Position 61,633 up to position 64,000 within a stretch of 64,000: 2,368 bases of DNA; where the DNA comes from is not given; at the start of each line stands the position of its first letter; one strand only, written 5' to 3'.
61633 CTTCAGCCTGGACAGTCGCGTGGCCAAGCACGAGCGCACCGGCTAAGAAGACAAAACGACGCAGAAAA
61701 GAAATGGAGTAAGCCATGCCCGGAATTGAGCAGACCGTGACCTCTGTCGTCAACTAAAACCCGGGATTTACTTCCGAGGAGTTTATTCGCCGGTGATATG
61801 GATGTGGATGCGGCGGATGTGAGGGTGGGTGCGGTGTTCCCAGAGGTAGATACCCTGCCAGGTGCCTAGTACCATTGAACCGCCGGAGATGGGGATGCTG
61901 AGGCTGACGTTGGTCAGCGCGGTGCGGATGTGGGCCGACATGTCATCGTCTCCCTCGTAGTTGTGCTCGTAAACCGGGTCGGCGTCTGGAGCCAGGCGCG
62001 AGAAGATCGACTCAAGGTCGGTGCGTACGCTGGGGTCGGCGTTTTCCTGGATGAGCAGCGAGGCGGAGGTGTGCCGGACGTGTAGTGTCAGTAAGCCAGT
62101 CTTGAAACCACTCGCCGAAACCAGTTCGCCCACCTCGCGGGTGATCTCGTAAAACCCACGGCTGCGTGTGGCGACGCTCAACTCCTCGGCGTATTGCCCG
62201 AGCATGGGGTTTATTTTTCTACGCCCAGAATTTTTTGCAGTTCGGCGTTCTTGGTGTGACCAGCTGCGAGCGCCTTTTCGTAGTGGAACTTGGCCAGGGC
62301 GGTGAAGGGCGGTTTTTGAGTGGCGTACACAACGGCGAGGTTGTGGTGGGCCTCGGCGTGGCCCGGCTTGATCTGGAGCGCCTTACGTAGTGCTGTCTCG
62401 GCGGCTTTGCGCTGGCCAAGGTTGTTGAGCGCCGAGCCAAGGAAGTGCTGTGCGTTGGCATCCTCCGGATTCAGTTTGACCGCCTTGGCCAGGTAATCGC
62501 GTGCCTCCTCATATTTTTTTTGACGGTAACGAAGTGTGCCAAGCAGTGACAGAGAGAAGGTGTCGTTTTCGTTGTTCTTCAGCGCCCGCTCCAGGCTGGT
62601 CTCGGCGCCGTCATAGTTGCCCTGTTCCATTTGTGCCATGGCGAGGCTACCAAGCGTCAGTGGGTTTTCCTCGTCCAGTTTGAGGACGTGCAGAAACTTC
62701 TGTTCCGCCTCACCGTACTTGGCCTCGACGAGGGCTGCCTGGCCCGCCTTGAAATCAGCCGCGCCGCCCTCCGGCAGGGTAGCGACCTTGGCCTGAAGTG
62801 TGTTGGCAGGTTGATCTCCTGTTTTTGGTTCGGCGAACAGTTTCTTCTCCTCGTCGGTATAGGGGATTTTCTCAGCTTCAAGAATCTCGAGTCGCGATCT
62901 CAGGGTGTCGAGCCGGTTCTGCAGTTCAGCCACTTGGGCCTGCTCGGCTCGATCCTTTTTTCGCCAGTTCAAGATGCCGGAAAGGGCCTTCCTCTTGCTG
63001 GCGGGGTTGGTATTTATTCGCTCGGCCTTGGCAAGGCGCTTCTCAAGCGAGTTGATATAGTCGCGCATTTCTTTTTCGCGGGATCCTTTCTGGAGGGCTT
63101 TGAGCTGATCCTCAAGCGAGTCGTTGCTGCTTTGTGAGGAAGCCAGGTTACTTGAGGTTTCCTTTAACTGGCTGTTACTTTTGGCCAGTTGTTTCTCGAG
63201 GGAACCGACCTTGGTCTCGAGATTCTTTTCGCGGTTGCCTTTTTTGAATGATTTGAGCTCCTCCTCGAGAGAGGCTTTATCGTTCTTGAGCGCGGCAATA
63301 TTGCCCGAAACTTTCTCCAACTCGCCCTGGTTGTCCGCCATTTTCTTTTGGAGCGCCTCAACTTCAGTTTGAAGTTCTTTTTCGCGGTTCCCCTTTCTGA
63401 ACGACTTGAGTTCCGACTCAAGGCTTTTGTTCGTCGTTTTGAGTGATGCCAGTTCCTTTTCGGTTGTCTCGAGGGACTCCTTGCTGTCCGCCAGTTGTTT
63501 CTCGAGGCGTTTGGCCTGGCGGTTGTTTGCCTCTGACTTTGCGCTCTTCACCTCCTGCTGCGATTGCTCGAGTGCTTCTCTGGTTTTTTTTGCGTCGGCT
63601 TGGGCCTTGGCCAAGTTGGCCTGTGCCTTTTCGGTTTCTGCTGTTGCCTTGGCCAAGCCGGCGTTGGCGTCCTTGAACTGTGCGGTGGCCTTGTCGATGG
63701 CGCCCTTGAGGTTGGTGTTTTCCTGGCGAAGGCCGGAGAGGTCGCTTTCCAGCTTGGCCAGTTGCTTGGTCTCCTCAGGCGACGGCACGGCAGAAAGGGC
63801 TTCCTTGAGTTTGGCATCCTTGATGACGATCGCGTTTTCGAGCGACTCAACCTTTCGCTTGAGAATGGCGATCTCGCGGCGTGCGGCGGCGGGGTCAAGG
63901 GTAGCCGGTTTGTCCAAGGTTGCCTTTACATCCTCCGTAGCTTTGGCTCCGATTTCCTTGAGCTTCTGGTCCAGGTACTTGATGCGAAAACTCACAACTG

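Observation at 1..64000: Highly iterated perfect palindrome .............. across genes and spacers (HIP1-, USS- or REP-like genomic word)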

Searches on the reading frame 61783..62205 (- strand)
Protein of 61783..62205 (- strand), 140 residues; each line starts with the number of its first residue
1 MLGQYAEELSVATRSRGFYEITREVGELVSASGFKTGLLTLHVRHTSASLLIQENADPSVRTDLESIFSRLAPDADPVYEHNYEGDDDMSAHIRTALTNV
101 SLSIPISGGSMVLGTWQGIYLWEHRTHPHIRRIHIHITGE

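Call 22: search_protein_families(library=pfam, proteins=[window:61783-62205:-], max_evalue=0.001)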
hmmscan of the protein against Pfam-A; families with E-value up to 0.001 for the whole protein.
window:61783-62205:- (140 aa): 1 family
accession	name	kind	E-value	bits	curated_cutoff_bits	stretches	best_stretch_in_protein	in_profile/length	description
PF01894.22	UPF0047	-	1.5e-39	135.2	27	1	20-137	1-117/117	Uncharacterised protein family UPF0047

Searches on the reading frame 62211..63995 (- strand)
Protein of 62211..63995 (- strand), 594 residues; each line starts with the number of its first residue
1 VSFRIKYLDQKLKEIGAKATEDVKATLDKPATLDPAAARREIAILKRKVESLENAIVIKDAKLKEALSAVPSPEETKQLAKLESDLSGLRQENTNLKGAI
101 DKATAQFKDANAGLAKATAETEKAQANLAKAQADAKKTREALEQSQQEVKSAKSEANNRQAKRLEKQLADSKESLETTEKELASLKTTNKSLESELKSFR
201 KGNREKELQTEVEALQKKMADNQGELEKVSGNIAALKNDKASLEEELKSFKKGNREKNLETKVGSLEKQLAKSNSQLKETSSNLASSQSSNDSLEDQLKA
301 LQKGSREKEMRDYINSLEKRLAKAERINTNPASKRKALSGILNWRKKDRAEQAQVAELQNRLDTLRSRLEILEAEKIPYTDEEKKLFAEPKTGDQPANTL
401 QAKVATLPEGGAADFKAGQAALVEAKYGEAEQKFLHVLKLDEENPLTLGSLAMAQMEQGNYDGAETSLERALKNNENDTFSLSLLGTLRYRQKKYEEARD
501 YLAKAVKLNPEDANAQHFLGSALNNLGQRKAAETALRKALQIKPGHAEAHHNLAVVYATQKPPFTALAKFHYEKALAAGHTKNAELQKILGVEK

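Call 22: search_protein_families(library=pfam, proteins=[window:62211-63995:-], max_evalue=0.001)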
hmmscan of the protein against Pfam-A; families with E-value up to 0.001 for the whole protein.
window:62211-63995:- (594 aa): 16 families
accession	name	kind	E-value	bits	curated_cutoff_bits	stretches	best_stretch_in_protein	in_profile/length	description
PF07719.23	TPR_2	-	7.1e-17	60.5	27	2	482-512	4-34/34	Tetratricopeptide repeat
PF13432.12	TPR_16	-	8.2e-15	55.4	32.7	2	451-513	3-65/65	Tetratricopeptide repeat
PF00515.34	TPR_1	-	1.9e-14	53.2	27.8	2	482-512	4-34/34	Tetratricopeptide repeat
PF13414.12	TPR_11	-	6.4e-13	48.6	26.8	2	520-560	1-41/42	TPR repeat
PF13181.12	TPR_8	-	4.8e-12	45.5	25.7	1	514-545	2-33/34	Tetratricopeptide repeat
PF13431.12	TPR_17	-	1.5e-11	44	24.4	0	536-560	2-26/34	Tetratricopeptide repeat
PF14559.12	TPR_19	-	3.3e-11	43.8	25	2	491-550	3-62/68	Tetratricopeptide repeat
PF13424.12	TPR_12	-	8.4e-11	42.4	30.1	2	447-508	5-74/77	Tetratricopeptide repeat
PF13428.12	TPR_14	-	1.8e-10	40.8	23.5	1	514-554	2-42/44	Tetratricopeptide repeat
PF13176.12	TPR_7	-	1.5e-07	31.4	27.9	0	447-478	1-34/36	Tetratricopeptide repeat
PF23914.1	TPR_CcmH_CycH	-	5e-07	30.1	42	1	418-513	57-155/158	Cytochrome c-type biogenesis protein H TPR domain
PF12895.13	ANAPC3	-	8.8e-07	29.6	27.2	1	458-539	2-82/82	Anaphase-promoting complex, cyclosome, subunit 3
PF13374.12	TPR_10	-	7.6e-06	26.2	27.5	0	513-542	2-31/42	Tetratricopeptide repeat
PF13174.12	TPR_6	-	8.1e-06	26.6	26.3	0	484-511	5-32/33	Tetratricopeptide repeat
PF13371.12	TPR_9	-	4.2e-05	23.9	35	0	491-549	7-65/73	Tetratricopeptide repeat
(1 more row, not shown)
